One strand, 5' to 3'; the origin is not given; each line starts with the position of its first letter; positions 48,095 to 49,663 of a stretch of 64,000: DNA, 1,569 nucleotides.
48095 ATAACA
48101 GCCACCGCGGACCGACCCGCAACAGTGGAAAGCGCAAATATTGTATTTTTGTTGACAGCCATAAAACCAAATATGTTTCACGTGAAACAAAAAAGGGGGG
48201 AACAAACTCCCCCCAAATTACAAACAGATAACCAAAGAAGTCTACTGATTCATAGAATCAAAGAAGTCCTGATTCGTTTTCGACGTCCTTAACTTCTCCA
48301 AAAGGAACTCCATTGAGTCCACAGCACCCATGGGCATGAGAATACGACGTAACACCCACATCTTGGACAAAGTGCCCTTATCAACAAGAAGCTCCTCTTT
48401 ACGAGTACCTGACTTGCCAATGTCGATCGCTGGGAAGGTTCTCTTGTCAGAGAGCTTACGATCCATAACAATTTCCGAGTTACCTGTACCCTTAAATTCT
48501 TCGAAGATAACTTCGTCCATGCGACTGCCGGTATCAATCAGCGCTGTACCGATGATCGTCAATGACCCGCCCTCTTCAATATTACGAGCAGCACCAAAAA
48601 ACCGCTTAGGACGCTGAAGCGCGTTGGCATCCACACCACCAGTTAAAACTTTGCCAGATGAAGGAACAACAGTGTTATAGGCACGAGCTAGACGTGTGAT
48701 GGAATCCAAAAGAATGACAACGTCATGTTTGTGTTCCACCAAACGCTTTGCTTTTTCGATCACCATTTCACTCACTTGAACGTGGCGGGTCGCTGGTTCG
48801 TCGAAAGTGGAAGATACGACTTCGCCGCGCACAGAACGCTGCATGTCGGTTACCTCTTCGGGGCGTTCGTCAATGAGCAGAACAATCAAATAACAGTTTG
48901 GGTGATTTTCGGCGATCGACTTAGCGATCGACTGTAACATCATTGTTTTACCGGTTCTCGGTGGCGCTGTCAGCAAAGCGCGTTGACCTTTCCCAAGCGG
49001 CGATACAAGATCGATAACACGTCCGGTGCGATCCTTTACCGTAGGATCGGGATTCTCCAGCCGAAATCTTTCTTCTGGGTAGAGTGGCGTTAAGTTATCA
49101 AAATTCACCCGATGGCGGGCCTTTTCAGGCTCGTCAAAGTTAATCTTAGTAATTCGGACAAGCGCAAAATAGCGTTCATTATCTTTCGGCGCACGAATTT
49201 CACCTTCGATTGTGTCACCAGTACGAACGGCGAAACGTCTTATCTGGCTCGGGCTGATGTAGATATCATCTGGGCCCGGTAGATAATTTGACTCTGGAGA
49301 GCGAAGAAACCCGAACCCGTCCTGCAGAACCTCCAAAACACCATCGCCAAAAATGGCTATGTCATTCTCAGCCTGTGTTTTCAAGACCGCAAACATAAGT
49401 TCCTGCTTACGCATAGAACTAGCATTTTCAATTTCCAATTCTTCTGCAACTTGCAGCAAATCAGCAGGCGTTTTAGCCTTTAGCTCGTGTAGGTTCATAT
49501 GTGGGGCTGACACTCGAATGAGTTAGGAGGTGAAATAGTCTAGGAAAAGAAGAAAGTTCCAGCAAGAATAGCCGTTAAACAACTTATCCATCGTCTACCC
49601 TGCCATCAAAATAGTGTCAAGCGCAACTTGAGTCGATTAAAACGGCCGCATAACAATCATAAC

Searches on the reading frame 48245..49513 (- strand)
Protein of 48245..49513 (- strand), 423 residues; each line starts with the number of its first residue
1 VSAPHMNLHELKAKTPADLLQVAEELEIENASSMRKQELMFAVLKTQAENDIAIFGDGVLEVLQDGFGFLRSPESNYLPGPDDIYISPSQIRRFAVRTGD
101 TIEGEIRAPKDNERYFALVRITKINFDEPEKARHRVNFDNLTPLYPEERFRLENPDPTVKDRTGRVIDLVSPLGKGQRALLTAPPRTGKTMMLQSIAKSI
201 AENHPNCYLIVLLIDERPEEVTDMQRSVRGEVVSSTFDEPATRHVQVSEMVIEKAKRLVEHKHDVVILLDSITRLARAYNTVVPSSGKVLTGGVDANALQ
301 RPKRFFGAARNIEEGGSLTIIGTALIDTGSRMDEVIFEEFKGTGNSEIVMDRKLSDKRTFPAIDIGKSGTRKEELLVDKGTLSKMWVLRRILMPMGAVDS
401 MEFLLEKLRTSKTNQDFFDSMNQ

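Call 56: search_protein_families(library=ncbifam, proteins=[window:48245-49513:-], max_evalue=1e-10)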
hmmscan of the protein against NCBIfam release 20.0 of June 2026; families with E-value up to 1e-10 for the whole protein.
window:48245-49513:- (423 aa): 16 families
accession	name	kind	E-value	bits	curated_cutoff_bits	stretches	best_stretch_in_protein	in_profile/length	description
NF006886.1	PRK09376.1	equivalog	9.7e-211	699.8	315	1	6-421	1-413/413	transcription termination factor Rho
TIGR00767.1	rho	equivalog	1.5e-210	699.3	509.45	1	7-423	2-415/415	transcription termination factor Rho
NF041509.1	paralog_Rho2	exception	5.8e-138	460.1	628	1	68-419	12-358/360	transcription termination factor Rho, short form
TIGR02546.1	III_secr_ATP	equivalog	7.1e-24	84.3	604.75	1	165-393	135-365/423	type III secretion system ATPase SctN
TIGR03496.1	FliI_clade1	equivalog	1.5e-22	80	619.1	1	165-392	126-357/414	flagellar protein export ATPase FliI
TIGR03498.1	FliI_clade3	equivalog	2.1e-21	76.1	587.45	1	165-388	129-356/418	flagellar protein export ATPase FliI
TIGR01026.1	fliI_yscN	subfamily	6.4e-21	74.6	379.5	1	165-393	152-382/440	FliI/YscN family ATPase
TIGR03497.1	FliI_clade2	equivalog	2e-18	66.5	629.8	1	165-392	126-355/413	flagellar protein export ATPase FliI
NF006012.0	PRK08149.1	equivalog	9.6e-18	64.3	594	1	164-395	142-375/431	type III secretion system ATPase SctN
NF005295.0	PRK06820.1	equivalog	2.3e-17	63.1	690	1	164-393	151-382/440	EscN/YscN/HrcN family type III secretion system ATPase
NF005391.0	PRK06936.1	equivalog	6.6e-17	61.4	657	1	165-395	151-383/439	type III secretion system ATPase SctN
NF005765.0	PRK07594.1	equivalog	2.1e-15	56.4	715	1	165-394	144-375/433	EscN/YscN/HrcN family type III secretion system ATPase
NF005535.1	PRK07196.1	equivalog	7.1e-15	54.9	715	1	158-377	139-361/434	flagellar protein export ATPase FliI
NF006575.0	PRK09099.1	subfamily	5.4e-14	51.8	706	1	163-399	152-390/443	type III secretion system ATPase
NF040574.1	T3SS_ATP_VscN2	exception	1.3e-11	44.1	750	1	158-380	128-348/420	type III secretion system ATPase VscN2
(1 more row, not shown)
